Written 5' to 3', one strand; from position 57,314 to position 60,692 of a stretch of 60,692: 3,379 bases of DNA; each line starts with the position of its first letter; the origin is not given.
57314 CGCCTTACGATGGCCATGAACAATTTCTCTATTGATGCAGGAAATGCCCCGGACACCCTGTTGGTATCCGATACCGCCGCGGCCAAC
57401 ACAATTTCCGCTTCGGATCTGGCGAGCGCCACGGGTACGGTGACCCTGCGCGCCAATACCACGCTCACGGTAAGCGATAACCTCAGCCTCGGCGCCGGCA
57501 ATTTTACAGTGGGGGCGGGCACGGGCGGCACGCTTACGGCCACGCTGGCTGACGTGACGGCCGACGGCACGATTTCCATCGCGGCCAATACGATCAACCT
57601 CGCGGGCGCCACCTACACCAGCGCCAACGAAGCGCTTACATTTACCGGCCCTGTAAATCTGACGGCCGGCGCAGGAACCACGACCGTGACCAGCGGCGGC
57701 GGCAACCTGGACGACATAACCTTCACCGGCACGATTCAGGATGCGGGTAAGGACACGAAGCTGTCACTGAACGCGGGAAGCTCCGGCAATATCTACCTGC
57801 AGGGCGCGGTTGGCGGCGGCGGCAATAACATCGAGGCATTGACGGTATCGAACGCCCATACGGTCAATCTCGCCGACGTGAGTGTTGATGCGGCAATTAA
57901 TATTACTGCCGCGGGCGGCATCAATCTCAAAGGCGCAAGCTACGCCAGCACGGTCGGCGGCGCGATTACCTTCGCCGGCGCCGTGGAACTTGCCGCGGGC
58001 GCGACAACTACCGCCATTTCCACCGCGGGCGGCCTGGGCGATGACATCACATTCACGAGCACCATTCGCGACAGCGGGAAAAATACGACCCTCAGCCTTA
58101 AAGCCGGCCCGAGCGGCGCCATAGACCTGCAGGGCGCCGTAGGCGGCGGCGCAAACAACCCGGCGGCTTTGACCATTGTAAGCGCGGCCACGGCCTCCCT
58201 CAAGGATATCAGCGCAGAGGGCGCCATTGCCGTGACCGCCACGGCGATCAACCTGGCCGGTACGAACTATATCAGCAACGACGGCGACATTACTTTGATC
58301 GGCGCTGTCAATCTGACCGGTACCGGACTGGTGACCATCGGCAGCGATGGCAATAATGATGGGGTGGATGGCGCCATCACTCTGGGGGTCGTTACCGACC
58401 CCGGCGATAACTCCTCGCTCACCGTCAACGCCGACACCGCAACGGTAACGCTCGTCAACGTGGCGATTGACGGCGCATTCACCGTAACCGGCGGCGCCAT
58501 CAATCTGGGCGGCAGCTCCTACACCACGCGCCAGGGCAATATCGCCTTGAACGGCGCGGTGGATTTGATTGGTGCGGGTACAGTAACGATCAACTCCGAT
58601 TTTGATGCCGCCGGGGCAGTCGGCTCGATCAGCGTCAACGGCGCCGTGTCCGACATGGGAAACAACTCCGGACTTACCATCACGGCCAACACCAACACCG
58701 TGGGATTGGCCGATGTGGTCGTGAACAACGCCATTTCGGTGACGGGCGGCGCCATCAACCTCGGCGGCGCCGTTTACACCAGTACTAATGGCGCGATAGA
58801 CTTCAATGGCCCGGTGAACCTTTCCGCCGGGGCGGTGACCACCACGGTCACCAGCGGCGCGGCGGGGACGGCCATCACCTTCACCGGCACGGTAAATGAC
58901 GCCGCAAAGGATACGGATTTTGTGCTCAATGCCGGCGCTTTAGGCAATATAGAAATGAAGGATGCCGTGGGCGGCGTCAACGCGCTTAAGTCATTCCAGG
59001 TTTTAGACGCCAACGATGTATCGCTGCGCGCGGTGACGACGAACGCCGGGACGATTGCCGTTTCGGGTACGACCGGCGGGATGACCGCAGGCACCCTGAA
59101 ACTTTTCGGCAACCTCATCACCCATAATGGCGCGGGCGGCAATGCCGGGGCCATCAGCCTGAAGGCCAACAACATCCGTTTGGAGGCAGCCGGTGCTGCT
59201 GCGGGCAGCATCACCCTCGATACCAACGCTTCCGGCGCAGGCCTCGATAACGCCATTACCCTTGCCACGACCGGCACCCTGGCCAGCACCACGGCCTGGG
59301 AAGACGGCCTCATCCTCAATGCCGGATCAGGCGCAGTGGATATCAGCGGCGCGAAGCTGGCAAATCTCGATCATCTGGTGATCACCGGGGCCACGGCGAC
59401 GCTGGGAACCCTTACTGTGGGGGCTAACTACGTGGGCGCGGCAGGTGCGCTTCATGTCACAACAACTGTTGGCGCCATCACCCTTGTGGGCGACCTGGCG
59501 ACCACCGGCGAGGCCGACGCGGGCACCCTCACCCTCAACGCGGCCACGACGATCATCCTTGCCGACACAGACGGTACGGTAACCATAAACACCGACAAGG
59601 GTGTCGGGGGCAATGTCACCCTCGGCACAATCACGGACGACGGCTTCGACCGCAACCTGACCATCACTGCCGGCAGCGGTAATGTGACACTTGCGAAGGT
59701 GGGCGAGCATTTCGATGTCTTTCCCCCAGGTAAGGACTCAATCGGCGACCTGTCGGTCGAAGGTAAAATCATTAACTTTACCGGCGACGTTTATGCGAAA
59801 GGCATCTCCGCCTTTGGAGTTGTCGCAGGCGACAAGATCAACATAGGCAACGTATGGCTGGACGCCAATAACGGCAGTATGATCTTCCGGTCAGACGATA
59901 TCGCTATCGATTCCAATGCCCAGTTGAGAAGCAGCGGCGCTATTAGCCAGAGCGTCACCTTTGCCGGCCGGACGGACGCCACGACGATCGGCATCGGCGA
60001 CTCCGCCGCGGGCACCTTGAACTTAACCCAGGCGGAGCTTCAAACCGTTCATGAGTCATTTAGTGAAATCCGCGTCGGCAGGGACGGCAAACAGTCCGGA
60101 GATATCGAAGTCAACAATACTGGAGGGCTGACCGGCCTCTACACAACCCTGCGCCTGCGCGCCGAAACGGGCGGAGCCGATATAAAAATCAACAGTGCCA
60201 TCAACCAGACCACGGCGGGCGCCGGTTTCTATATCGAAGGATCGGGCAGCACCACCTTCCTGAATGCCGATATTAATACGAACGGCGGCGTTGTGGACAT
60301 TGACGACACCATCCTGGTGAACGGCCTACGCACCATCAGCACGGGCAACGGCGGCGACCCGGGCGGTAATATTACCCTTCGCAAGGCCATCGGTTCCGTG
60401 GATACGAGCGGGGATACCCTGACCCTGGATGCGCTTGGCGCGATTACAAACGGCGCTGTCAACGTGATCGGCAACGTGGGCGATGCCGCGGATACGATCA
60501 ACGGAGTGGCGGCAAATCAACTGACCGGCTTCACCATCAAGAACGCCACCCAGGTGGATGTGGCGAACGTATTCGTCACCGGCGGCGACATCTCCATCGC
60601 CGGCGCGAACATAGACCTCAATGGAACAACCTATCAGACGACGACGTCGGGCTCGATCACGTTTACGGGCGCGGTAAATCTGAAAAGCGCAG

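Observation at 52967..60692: Giant two-partner-secretion exoprotein ORF that the six-frame track does not show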

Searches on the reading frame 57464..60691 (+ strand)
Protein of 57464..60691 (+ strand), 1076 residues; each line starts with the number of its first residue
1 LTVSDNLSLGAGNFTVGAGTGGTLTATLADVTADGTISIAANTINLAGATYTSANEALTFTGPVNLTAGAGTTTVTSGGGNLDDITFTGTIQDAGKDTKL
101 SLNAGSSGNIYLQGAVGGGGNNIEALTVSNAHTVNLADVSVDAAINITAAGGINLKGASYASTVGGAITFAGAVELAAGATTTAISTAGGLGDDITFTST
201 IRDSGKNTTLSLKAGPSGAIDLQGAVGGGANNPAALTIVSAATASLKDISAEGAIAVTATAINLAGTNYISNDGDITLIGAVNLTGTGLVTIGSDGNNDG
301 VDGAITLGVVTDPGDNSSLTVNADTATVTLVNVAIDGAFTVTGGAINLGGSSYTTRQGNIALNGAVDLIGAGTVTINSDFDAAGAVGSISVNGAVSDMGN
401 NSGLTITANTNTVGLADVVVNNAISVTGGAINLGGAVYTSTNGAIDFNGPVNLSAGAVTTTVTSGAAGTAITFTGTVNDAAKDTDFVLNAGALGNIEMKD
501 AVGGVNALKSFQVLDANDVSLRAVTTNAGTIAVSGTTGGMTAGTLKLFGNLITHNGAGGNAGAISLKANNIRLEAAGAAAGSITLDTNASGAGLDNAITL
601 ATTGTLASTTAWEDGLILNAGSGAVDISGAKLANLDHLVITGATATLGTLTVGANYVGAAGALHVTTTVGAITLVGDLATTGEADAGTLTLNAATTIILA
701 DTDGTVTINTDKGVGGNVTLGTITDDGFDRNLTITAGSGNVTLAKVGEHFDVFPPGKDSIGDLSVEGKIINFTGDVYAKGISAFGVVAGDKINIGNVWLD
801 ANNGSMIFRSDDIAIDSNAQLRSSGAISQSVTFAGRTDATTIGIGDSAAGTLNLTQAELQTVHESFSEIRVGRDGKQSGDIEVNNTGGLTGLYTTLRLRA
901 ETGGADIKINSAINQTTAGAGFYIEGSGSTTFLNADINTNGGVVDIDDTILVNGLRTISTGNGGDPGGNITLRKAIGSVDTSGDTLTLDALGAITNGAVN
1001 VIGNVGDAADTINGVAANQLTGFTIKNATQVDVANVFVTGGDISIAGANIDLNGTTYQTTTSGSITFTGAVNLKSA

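Call 64: predict_structure(alignment_id=A4)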
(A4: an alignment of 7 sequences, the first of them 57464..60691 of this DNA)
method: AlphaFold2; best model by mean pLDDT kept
length: 1076 residues; sequences in the alignment: 7
mean_pLDDT: 82.7   pTM: 0.64
mean pLDDT of the five models: 82.7, 80.7, 80.7, 80.7, 78.4
residues with pLDDT >= 90: 399; 70-90: 493; 50-70: 156; < 50: 28
segments of 3 or more residues with pLDDT < 50: 19-30, 536-538, 752-757
pLDDT, mean of each block of 10 residues (from residue 1): 60 59 33 66 74 75 75 69 81 82 86 82 88 90 90 87 84 81 60 81 82 87 85 88 91 92 93 91 88 81 91 83 93 91 93 89 93 87 71 88 87 92 93 91 92 78 80 91 87 89 87 91 89 65 83 76 90 67 84 82 83 82 90 86 92 67 89 91 73 90 85 73 82 89 83 55 92 91 84 91 88 87 77 76 69 85 86 71 83 81 80 85 87 88 90 91 75 89 86 73 78 67 90 89 90 87 89 76
secondary structure, 60 per line:
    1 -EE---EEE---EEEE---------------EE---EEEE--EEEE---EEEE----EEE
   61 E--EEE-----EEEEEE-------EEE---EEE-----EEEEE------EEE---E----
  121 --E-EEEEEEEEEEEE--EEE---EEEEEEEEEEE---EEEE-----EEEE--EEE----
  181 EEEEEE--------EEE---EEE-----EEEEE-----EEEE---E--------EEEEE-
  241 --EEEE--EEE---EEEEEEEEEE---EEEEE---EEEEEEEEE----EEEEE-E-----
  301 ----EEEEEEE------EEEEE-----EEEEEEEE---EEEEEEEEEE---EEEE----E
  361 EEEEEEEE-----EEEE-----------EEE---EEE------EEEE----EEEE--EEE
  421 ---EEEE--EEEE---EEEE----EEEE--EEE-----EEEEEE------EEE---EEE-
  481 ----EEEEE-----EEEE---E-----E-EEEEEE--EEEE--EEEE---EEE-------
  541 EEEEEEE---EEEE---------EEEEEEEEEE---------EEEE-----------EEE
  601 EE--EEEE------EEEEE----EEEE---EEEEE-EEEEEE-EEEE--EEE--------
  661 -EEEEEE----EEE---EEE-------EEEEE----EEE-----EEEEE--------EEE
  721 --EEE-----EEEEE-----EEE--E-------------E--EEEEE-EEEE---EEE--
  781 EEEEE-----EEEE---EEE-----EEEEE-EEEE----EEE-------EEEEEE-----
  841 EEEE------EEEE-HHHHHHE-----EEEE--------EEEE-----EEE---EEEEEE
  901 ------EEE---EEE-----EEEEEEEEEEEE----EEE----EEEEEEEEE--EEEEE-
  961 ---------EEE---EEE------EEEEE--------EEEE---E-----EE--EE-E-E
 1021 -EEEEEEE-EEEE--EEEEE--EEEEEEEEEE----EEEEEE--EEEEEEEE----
elements in order (helices of 4 or more, strands of 3 or more residues): E7-9 E13-16 E37-40 E43-46 E50-53 E58-61 E64-66 E72-77 E85-87 E91-93 E99-103 E110-112 E125-136 E139-141 E145-155 E159-162 E168-171 E174-176 E181-186 E195-197 E201-203 E209-213 E219-222 E235-239 E243-246 E249-251 E255-264 E268-272 E276-284 E289-293 E305-311 E318-322 E328-335 E339-348 E352-355 E360-368 E374-377 E389-391 E395-397 E404-407 E412-415 E418-420 E424-427 E430-433 E437-440 E445-448 E451-453 E459-464 E471-473 E477-479 E485-489 E495-498 E510-515 E518-521 E524-527 E531-533 E541-547 E551-554 E564-573 E583-586 E598-602 E605-608 E615-619 E624-627 E631-635 E637-642 E644-647 E650-652 E662-667 E672-674 E678-680 E688-692 E697-699 E705-709 E718-720 E723-725 E731-735 E741-743 E763-767 E769-772 E776-778 E781-785 E791-794 E798-800 E806-810 E812-815 E820-822 E830-835 E841-844 E851-854 H856-861 E868-871 E880-883 E889-891 E895-900 E907-909 E913-915 E921-932 E937-939 E944-952 E955-959 E970-972 E976-978 E985-989 E998-1001 E1022-1028 E1030-1033 E1036-1040 E1043-1052 E1057-1062 E1065-1072
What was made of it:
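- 57524..58996 (+): Five tandem ~85-110-aa repeat modules (aa 1520-2010). In the model, a long beta-hairpin lies near the start of at least units 2-4 and is followed by short strands. AlphaFold model: pLDDT 82.7, all-beta (call 64).
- Distal model (aa 1500-2575): confident all-beta repeats, pLDDT 82.7 (call 64).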

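Call 67: fold_search(model_id=the predicted structure, library=pdb)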
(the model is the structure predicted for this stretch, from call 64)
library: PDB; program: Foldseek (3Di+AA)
matches with E <= 10: 18; with E <= 0.001: 0
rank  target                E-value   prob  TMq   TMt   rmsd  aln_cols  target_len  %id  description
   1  6p5t_B                7.6e-02  0.14  0.12  0.15  30.2       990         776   16  Surface-layer (S-layer) RsaA protein from Caulobacter crescentus bound to strontium and iodide (released 2020-01-15)
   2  6p5t_A                1.4e-01  0.11  0.12  0.15  31.3      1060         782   15  Surface-layer (S-layer) RsaA protein from Caulobacter crescentus bound to strontium and iodide (released 2020-01-15)
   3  6p5t_D                3.3e-01  0.08  0.12  0.15  32.4      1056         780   15  Surface-layer (S-layer) RsaA protein from Caulobacter crescentus bound to strontium and iodide (released 2020-01-15)
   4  4rm6                  5.4e-01  0.08  0.15  0.18  19.6       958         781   12  Crystal structure of Hemopexin Binding Protein (released 2016-05-18)
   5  6p5t_C                6.8e-01  0.04  0.11  0.13  34.7      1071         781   16  Surface-layer (S-layer) RsaA protein from Caulobacter crescentus bound to strontium and iodide (released 2020-01-15)
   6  6n2c_A                3.7e+00  0.02  0.08  0.15  36.3       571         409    9  The Crystal Structure of Caldicellulosiruptor hydrothermalis Tapirin C-terminal domain (released 2018-12-19)
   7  3wph_A                4.6e+00  0.01  0.08  0.11  23.3       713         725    9  Crystal structure of mouse TLR9 in complex with inhibitory DNA4084 (form 2) (released 2015-02-11)
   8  5n8p_A                5.8e+00  0.01  0.12  0.15  31.3      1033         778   15  S-layer protein RsaA from C. crescentus (released 2017-04-12)
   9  2odl                  5.8e+00  0.01  0.06  0.13  20.8       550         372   11  Crystal structure of the HMW1 secretion domain from Haemophilus influenzae (released 2007-08-21)
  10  4i84_A                6.1e+00  0.04  0.10  0.25  13.5       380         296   15  The crystal structure of the Haemophilus influenzae HxuA secretion domain involved in the two-partner secretion pathwa (released 2013-11-13)
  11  3h09_A                6.1e+00  0.01  0.09  0.09  20.0       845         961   11  The structure of Haemophilus influenzae IgA1 protease (released 2009-04-21)
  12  7dmk_C                6.3e+00  0.01  0.11  0.14  34.2       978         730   10  PL6 alginate lyase BcAlyPL6 (released 2021-10-06)
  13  8cpk_A                6.6e+00  0.01  0.07  0.14  21.7       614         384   13  Crystal structure of EtpA secretion domain from Enterotoxigenic Escherichia coli (released 2024-01-10)
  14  9euw                  7.2e+00  0.01  0.09  0.05  14.6       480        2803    9  Lymphostatin, conformation 2 (composite structure) (released 2025-04-09)
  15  9qbb                  7.9e+00  0.01  0.09  0.04  18.1       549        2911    9  Lymphostatin - Conformation III - pH 8 (released 2025-07-16)
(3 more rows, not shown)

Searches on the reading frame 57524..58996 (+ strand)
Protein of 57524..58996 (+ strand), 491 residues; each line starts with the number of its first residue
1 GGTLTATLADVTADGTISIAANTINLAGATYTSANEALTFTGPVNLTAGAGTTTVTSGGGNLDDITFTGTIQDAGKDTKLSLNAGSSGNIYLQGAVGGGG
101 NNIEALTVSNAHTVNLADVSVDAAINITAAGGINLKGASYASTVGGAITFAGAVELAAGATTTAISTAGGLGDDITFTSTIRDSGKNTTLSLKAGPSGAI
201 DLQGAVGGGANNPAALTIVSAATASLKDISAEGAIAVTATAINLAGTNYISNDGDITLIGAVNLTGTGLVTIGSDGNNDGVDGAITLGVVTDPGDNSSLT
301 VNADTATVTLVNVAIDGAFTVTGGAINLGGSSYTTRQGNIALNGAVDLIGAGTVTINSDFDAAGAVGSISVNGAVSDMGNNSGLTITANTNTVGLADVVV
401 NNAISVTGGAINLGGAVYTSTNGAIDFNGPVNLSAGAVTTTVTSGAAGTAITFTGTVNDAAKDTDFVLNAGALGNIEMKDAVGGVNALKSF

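Call 89: search_protein_representatives(protein=window:57524-58996:+)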
Query: 491 residues. Proteins with E-value up to 0.001 (for the whole library): 79; up to 1e-10: 41; up to 1e-30: 17. The best 79 are listed.
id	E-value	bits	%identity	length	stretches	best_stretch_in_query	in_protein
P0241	0.0e+00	1067.4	45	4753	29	7-329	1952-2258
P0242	0.0e+00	1046.6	40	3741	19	64-311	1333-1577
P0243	6.4e-187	638.2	40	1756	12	8-310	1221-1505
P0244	1.6e-136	472.1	40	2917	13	8-350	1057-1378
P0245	5.2e-110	384.7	42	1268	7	9-417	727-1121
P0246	4.8e-103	361.8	41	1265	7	10-287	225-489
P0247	3.2e-101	355.8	40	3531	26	127-306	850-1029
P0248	7.9e-65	235.8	42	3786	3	2-328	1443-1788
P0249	3.5e-56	207.3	41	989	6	88-304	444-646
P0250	2.3e-51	191.4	37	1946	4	9-250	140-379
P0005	5.3e-50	187.0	43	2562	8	175-310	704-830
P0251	2.9e-44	168.0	37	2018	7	12-307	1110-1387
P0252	1.6e-42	162.3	37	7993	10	64-290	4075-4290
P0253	6.2e-34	134.0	41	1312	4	13-285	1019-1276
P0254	1.2e-33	133.0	45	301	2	7-218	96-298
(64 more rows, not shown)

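Call 90: search_protein_families(library=pfam, proteins=[window:57524-58996:+], max_evalue=0.1)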
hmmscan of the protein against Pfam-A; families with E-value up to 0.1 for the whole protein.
window:57524-58996:+ (491 aa): 0 families

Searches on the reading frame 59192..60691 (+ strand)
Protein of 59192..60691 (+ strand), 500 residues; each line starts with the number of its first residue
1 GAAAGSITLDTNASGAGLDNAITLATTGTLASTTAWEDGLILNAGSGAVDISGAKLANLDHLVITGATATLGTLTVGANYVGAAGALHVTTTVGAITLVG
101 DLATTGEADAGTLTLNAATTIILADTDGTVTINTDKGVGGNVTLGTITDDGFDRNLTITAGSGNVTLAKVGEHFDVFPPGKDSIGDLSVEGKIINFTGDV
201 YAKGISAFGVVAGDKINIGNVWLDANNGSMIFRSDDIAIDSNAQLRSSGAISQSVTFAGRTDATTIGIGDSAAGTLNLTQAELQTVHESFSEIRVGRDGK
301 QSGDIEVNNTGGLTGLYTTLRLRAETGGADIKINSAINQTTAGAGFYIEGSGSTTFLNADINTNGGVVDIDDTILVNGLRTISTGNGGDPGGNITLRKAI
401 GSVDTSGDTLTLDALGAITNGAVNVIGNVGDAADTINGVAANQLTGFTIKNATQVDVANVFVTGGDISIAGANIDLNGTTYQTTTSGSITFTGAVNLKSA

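Call 63: find_related_loci(query=window:59192-60691:+, collection=metagenome_contigs, flank=10000)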
Query window:59192-60691:+ (500 aa) in metagenome_contigs; peptide patterns used: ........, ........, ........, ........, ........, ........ (x = any residue, [..] = any of these).
265 stretches matched a pattern, but none encodes a relative of the query by tblastn (E <= 1e-3).
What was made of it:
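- Tried and rejected: The JGI metagenome scan with the last 500 aa found no relative (call 63).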
